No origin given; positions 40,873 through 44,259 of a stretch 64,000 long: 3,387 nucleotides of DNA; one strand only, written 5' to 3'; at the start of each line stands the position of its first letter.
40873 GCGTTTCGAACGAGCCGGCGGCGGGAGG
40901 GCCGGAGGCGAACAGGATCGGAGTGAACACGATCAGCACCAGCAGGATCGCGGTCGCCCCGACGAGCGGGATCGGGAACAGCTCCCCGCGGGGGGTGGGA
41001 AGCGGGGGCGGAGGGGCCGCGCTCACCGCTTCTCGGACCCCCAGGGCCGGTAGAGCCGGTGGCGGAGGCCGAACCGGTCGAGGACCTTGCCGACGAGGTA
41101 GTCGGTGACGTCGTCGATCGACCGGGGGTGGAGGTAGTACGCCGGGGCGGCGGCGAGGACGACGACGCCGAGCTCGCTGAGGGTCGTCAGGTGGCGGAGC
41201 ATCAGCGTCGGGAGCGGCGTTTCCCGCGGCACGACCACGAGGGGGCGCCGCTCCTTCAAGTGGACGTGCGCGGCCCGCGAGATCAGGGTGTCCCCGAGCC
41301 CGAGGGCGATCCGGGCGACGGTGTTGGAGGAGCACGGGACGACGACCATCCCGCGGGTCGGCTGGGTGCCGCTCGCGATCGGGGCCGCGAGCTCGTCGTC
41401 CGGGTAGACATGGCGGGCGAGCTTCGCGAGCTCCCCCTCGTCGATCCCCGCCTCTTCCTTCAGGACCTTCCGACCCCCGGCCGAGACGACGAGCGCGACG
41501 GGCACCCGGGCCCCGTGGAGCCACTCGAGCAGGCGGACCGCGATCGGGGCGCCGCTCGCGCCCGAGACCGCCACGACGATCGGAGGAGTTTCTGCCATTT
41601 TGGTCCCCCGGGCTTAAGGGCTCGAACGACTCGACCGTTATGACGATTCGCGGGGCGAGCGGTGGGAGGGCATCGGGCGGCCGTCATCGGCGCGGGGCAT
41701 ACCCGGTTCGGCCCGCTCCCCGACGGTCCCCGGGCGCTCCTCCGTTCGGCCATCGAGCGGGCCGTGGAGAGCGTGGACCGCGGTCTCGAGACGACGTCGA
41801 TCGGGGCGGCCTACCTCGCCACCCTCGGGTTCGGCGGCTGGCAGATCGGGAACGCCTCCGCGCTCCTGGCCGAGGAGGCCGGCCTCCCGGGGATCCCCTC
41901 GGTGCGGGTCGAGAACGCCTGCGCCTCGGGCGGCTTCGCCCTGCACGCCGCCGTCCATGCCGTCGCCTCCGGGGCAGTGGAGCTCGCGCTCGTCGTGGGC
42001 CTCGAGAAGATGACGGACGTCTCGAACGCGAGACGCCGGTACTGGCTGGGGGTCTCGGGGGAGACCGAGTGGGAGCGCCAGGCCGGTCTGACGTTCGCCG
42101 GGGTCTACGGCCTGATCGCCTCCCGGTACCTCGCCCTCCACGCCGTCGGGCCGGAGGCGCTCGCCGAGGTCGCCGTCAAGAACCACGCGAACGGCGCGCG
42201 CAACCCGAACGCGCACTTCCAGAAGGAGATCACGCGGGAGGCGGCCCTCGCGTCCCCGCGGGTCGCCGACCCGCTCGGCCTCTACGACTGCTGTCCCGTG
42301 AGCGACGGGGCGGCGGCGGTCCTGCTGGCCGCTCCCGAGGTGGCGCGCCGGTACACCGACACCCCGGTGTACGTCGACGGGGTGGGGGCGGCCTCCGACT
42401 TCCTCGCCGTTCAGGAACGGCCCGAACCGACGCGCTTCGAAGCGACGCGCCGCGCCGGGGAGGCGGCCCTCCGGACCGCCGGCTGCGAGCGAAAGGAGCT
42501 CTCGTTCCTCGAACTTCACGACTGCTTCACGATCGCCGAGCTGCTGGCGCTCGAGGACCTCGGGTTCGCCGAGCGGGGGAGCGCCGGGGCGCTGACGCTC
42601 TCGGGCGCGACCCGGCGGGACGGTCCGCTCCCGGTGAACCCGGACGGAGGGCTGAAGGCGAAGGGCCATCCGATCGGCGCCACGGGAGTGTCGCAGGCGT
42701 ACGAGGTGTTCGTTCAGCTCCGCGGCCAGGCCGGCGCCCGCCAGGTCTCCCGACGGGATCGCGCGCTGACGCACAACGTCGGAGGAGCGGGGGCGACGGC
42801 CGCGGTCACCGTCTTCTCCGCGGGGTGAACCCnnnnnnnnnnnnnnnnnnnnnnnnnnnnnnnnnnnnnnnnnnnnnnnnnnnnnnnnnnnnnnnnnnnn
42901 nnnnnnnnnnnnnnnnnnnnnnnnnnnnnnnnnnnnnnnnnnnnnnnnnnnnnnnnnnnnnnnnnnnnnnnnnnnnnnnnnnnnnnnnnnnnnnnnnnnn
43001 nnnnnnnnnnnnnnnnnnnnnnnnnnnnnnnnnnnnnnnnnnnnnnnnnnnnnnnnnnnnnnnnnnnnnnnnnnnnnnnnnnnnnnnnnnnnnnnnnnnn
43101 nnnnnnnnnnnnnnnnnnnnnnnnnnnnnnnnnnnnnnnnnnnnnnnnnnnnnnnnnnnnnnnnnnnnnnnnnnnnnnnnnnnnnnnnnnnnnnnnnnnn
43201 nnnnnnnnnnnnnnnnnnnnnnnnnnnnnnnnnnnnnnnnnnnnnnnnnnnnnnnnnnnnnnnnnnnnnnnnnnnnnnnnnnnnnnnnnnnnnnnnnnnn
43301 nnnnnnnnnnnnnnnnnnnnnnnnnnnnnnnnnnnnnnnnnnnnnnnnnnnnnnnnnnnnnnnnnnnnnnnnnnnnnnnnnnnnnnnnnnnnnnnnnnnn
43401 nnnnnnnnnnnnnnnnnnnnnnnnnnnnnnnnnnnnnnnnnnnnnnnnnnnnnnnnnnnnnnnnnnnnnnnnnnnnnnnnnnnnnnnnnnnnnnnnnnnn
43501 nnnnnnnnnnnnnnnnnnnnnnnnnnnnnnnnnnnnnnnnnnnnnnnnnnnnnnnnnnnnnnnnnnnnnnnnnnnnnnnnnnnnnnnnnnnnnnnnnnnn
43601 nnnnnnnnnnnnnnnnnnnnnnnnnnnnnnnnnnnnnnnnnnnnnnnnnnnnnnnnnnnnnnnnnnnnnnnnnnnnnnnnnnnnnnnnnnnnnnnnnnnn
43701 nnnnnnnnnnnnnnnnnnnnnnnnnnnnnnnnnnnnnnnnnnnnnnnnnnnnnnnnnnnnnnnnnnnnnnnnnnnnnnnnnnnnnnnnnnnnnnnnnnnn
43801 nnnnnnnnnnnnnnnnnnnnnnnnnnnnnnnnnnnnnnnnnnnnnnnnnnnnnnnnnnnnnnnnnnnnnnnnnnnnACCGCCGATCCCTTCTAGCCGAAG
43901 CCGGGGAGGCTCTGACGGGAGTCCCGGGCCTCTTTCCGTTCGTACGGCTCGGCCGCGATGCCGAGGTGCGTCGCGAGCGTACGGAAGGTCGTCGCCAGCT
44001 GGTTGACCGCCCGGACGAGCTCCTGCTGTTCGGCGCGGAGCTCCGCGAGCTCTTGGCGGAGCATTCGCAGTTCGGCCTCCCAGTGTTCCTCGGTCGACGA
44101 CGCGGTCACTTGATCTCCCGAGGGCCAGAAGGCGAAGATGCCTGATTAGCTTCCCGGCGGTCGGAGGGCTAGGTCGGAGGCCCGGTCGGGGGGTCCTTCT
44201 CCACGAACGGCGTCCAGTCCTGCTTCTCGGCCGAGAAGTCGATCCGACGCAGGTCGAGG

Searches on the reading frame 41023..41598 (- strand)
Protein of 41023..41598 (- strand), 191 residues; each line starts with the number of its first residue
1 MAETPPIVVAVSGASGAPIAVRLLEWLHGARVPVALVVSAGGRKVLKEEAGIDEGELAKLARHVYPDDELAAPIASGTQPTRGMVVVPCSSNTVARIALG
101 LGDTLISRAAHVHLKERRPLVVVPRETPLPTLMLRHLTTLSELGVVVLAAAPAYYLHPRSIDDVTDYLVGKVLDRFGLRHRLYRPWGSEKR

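Call 9: search_protein_families(library=pfam, proteins=[window:41023-41598:-], max_evalue=0.01)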
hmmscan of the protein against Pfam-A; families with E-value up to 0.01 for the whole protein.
window:41023-41598:- (191 aa): 1 family
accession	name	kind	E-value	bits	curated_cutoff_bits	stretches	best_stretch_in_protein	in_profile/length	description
PF02441.25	Flavoprotein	-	2.8e-40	138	22.7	1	7-175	3-161/162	Flavoprotein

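Call 34: search_protein_families(library=ncbifam, proteins=[window:41023-41598:-], max_evalue=0.00001)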
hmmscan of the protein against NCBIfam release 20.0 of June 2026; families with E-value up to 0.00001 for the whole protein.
window:41023-41598:- (191 aa): 6 families
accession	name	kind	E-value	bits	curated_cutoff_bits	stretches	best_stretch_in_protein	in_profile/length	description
NF004685.0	PRK06029.1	subfamily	7e-58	195.8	188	1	7-187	4-185/187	UbiX family flavin prenyltransferase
NF041206.1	VdcB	exception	1.7e-57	194.1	290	1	7-186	2-182/184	non-oxidative hydroxyarylic acid decarboxylases subunit B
TIGR00421.1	ubiX_pad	subfamily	2e-57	193.8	108.9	1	7-186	2-181/181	UbiX family flavin prenyltransferase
NF041218.1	BagM_FevK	exception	8.6e-45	152.7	420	1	7-186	3-183/215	bagremycin/ferroverdin biosynthesis UbiX family decarboxylase BagM/FevK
TIGR02699.1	archaeo_AfpA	hypoth_equivalog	1.5e-07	31.2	192.45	1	84-126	82-124/174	archaeoflavoprotein AfpA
NF006161.0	PRK08305.1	equivalog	9.4e-06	25.4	156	0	84-122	88-126/196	dipicolinate synthase subunit B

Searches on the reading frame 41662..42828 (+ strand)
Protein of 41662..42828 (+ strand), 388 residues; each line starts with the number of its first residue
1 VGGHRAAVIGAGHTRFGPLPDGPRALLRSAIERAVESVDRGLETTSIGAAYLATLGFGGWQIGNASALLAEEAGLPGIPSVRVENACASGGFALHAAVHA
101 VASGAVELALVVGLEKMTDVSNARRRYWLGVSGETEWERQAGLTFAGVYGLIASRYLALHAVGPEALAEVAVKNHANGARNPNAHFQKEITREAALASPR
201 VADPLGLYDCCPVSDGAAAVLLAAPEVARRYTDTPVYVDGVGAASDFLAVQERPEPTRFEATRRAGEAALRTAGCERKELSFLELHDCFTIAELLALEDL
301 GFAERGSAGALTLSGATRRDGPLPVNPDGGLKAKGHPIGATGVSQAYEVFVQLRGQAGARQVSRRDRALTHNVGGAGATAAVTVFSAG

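Call 9: search_protein_families(library=pfam, proteins=[window:41662-42828:+], max_evalue=0.01)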
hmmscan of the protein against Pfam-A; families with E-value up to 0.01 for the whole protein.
window:41662-42828:+ (388 aa): 5 families
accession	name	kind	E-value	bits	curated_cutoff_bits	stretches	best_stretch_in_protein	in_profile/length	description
PF22691.2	Thiolase_C_1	-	1.9e-43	148.1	28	1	242-386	1-143/144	Thiolase C-terminal domain-like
PF00108.29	Thiolase_N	-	3e-24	86.2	26.4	1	8-224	3-258/260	Thiolase, N-terminal domain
PF02803.24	Thiolase_C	-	5.6e-08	32.9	27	1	264-359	26-103/123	Thiolase, C-terminal domain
PF00109.32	ketoacyl-synt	-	8.6e-07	29.2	20.8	1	64-120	152-207/252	Beta-ketoacyl synthase, N-terminal domain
PF08545.16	ACP_syn_III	-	1.7e-06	28.2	24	1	83-126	3-46/80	3-Oxoacyl-[acyl-carrier-protein (ACP)] synthase III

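Call 34: search_protein_families(library=ncbifam, proteins=[window:41662-42828:+], max_evalue=0.00001)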
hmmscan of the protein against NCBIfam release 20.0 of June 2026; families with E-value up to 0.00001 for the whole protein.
window:41662-42828:+ (388 aa): 38 families (the best 25 are shown)
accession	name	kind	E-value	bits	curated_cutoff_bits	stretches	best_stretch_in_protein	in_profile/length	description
NF004720.0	PRK06064.1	subfamily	1.9e-130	435.1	420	1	5-386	3-386/389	thiolase domain-containing protein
NF053570.1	AcCoTHIOL_METTL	equivalog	6.2e-112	374.2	600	1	6-387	4-383/385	acetyl-CoA acetyltransferase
NF004810.0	PRK06157.1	equivalog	5.6e-102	341.9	403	1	4-384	7-394/400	acetyl-CoA acetyltransferase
NF005704.0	PRK07516.1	subfamily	2e-96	323.3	412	1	5-385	3-385/389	thiolase domain-containing protein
NF009228.0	PRK12578.1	subfamily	2.8e-92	309.3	485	1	5-386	4-386/387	thiolase domain-containing protein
NF006102.0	PRK08256.1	subfamily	1.5e-68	231.7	436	1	5-386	4-391/394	lipid-transfer protein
NF004982.0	PRK06365.1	equivalog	2.6e-61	208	695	2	65-254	77-266/430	thiolase domain-containing protein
NF004936.0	PRK06289.1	equivalog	8.6e-57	192.7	375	1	65-386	67-402/405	acetyl-CoA acetyltransferase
NF004721.0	PRK06065.1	equivalog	3.1e-54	184.3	455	1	4-366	10-371/393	thiolase domain-containing protein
NF004715.0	PRK06059.1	equivalog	2.2e-53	181.7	424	1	8-384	8-397/399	lipid-transfer protein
NF004811.0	PRK06158.1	subfamily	4.5e-52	177.3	421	1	5-386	9-379/384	acetyl-CoA acetyltransferase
NF006180.0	PRK08313.1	subfamily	2.2e-51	174.9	514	1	3-385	3-382/389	thiolase domain-containing protein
NF053628.1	BnzsclthlBbsBGT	equivalog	2.1e-48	165.1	750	1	10-377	11-372/389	benzoylsuccinyl-CoA thiolase subunit BbsB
NF004722.0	PRK06066.1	equivalog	7.2e-45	153.6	516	1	98-385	96-383/385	thiolase domain-containing protein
NF006010.0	PRK08142.1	subfamily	3.9e-44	151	462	1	94-378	89-375/388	thiolase domain-containing protein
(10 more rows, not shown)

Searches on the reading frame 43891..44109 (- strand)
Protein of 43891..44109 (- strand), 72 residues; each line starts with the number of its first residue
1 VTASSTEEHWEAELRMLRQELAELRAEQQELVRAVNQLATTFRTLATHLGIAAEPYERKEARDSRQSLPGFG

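Call 9: search_protein_families(library=pfam, proteins=[window:43891-44109:-], max_evalue=0.01)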
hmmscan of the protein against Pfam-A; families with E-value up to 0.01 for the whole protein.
window:43891-44109:- (72 aa): 4 families
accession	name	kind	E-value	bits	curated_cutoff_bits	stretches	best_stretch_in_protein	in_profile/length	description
PF14712.11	Snapin_Pallidin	-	0.0018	19.1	29.6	1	9-50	10-51/89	Snapin/Pallidin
PF04012.17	PspA_IM30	-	0.0021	18.2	33.9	1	6-59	17-70/220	PspA/IM30 family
PF10824.14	T7SS_ESX_EspC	-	0.0058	17.5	23.5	1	23-62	54-93/100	Excreted virulence factor EspC, type VII ESX diderm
PF25764.1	KIF21A_4th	-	0.0083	16.2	33.1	1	6-43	55-166/183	KIF21A-like domain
